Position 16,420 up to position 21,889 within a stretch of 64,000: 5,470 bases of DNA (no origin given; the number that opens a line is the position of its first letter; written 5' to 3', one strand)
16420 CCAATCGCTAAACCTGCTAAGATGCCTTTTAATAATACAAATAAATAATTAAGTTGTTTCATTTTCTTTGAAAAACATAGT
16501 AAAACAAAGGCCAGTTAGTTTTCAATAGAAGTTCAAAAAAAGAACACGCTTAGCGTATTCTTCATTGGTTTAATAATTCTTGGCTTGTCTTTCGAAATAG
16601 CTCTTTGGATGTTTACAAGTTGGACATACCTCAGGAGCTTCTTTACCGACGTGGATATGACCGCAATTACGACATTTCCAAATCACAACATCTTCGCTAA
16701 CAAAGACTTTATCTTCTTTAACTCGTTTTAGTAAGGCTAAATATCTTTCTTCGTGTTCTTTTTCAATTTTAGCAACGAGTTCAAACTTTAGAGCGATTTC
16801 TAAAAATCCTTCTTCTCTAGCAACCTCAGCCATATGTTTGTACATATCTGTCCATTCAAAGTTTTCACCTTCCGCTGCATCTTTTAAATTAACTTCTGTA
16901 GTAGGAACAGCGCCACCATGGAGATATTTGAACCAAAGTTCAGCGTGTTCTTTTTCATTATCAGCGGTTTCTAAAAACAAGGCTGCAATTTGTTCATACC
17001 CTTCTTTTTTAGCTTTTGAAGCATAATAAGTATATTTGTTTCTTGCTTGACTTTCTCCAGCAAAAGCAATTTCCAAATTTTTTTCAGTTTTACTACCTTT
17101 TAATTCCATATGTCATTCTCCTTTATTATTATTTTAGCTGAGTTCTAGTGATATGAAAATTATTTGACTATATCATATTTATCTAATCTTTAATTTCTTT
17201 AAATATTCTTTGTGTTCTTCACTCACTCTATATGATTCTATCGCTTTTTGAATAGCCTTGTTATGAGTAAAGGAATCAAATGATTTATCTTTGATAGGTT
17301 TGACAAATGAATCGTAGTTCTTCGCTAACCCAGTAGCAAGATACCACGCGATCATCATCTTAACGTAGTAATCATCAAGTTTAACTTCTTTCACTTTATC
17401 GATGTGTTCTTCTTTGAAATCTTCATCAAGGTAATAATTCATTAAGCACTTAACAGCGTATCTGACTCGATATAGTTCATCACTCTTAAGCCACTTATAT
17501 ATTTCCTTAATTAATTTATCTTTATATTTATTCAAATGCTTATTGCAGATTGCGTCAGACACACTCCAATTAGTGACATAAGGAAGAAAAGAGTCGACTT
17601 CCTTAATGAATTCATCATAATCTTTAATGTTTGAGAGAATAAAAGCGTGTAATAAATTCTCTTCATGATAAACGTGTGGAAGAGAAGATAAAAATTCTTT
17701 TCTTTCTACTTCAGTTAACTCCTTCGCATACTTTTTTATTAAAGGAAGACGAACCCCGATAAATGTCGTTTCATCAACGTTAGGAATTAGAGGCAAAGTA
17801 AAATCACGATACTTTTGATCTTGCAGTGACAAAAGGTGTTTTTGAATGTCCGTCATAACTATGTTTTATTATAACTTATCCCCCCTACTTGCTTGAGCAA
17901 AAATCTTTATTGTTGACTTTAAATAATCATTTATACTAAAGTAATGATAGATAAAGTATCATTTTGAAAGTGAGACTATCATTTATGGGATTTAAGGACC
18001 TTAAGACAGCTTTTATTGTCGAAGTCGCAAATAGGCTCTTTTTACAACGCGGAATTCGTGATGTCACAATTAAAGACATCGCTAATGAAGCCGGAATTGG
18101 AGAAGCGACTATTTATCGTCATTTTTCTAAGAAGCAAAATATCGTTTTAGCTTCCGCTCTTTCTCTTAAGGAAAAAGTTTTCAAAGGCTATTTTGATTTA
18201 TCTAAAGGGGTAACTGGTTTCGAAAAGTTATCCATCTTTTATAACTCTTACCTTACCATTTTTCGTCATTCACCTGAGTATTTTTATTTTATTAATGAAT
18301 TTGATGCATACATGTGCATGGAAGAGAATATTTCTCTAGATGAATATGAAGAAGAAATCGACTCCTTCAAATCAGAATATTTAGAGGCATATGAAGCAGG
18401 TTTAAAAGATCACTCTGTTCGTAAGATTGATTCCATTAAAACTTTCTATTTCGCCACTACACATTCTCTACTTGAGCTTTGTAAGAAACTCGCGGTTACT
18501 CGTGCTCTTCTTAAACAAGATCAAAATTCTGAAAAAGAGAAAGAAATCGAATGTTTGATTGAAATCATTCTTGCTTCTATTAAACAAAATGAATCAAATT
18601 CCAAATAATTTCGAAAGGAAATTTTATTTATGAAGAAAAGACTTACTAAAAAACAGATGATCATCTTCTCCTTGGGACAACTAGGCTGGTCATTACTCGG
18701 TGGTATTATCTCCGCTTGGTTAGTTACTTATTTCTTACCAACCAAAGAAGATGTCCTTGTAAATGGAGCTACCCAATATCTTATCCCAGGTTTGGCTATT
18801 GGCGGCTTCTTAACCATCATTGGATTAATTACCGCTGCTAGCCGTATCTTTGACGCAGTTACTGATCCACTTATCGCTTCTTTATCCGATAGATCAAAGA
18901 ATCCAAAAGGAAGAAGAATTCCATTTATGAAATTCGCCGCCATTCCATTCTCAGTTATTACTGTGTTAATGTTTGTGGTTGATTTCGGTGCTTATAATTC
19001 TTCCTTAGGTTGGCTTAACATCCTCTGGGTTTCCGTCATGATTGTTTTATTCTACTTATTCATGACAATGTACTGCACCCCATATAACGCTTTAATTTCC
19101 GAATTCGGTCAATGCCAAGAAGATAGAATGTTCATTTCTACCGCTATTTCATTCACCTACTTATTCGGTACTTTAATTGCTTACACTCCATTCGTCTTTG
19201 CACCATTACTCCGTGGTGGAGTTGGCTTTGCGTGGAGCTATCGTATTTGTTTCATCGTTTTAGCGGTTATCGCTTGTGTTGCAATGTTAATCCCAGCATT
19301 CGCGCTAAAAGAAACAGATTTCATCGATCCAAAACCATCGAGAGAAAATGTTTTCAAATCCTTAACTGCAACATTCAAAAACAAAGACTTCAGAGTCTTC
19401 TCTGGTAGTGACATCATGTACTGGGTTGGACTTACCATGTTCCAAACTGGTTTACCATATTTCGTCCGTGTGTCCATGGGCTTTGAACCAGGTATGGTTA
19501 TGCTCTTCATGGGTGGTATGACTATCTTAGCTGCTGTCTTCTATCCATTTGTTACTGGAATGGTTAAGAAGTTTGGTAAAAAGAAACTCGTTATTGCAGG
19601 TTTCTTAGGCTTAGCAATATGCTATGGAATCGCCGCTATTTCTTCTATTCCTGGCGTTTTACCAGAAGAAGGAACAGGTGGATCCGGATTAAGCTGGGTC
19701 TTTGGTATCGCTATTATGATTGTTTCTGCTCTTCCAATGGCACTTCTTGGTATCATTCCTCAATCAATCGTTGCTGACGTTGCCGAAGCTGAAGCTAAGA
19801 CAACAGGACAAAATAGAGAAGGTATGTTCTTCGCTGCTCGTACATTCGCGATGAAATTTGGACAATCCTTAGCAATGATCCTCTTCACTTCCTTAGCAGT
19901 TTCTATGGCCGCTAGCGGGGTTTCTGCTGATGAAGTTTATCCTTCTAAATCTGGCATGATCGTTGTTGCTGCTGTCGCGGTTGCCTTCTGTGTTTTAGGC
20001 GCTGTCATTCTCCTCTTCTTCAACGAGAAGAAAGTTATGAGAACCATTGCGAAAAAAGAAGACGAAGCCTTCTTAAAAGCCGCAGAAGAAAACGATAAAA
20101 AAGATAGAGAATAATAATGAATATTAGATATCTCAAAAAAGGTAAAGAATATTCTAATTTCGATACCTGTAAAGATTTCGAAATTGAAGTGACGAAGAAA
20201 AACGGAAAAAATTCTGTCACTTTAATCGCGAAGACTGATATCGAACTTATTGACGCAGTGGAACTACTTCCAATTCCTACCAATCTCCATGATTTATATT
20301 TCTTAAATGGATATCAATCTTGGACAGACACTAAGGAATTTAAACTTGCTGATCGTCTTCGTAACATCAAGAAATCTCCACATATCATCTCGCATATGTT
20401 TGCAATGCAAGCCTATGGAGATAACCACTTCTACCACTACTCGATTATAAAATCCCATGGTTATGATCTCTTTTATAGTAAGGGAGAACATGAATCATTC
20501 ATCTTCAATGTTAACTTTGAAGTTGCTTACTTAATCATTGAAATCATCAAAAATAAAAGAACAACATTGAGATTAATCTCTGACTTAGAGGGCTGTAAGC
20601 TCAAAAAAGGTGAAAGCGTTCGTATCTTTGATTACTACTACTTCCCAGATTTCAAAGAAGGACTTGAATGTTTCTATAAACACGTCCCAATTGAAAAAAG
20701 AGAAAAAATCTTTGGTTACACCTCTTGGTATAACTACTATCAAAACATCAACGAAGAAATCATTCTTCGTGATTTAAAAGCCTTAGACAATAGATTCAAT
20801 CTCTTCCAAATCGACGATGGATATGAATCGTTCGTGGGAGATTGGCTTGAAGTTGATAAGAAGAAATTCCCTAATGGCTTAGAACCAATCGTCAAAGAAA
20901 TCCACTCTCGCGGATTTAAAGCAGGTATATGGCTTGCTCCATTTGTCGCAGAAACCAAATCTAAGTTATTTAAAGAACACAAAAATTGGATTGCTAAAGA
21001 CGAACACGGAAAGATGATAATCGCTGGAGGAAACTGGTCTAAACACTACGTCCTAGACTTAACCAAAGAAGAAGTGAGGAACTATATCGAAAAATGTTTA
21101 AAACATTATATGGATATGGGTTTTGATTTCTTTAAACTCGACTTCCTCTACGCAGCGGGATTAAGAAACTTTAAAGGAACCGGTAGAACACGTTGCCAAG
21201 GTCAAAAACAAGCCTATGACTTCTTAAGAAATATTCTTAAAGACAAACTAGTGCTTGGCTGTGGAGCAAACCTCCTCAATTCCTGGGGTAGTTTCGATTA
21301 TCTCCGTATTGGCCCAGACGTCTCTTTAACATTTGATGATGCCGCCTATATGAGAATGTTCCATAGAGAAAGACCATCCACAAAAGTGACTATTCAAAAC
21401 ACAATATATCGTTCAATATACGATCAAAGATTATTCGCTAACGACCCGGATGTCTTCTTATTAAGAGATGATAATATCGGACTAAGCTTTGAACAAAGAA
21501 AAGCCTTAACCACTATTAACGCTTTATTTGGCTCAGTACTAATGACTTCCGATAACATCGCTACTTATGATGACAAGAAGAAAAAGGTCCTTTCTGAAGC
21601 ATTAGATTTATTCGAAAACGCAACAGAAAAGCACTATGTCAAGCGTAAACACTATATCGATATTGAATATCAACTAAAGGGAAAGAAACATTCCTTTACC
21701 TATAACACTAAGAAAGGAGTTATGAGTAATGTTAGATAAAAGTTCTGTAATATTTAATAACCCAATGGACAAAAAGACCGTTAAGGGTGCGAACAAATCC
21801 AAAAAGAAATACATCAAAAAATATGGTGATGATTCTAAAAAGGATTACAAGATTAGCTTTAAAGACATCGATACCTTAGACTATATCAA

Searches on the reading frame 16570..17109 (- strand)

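Call 19: search_protein_families(library=pfam, proteins=[window:16570-17109:-], max_evalue=0.00001)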
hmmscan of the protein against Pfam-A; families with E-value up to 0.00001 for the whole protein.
window:16570-17109:- (179 aa): 4 families
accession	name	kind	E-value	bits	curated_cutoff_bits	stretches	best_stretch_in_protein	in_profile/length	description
PF02915.23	Rubrerythrin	-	4e-25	89.2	22.8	1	10-127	1-137/137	Rubrerythrin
PF21349.2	RUBY_RBDX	-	1.2e-15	57.1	26.5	1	144-173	1-30/30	Rubrerythrin, rubredoxin-like domain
PF00210.30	Ferritin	-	5.1e-07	30.1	24.5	0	10-101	2-93/142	Ferritin-like domain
PF23458.2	DUF7130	-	9.2e-06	25.9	35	0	137-171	47-82/89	Domain of unknown function (DUF7130)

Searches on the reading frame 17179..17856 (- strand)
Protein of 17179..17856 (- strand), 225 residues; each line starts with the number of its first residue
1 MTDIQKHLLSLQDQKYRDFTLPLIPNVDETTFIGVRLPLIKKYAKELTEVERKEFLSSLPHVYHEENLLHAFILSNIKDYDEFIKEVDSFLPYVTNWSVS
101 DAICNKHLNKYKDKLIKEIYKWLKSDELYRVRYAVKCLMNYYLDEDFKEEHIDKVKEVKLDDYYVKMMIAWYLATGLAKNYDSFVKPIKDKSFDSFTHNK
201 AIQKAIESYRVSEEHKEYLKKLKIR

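Call 65: search_protein_families(library=pfam, proteins=[window:17179-17856:-], max_evalue=0.00001)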
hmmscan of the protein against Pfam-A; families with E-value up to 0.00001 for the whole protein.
window:17179-17856:- (225 aa): 1 family
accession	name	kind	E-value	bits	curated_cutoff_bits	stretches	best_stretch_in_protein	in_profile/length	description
PF08713.17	DNA_alkylation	-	1.4e-13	51.4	21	1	5-148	2-154/213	DNA alkylation repair enzyme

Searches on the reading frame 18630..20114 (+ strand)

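Call 65: search_protein_families(library=pfam, proteins=[window:18630-20114:+], max_evalue=0.00001)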
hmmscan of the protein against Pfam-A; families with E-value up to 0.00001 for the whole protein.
window:18630-20114:+ (494 aa): 2 families
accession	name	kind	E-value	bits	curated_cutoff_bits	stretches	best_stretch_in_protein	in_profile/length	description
PF13347.12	MFS_2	-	8.4e-44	150.2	27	1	61-464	32-422/427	MFS/sugar transport protein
PF07690.21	MFS_1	-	2.7e-14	53.3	33.4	2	15-393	7-333/347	Major Facilitator Superfamily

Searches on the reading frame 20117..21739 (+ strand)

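Call 66: search_protein_families(library=pfam, proteins=[window:20117-21739:+], max_evalue=0.00001)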
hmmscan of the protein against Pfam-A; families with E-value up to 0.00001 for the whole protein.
window:20117-21739:+ (540 aa): 3 families
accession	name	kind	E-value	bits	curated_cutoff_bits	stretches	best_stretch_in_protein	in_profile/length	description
PF02065.24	Melibiase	-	9.4e-17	61.4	27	1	203-343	47-191/347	Melibiase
PF01055.32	Glyco_hydro_31_2nd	-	9.2e-13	48.7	23.5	1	199-355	9-167/328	Glycosyl hydrolases family 31 TIM-barrel domain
PF16499.11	Melibiase_2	-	6.1e-07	29.5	23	0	226-272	47-96/284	Alpha galactosidase A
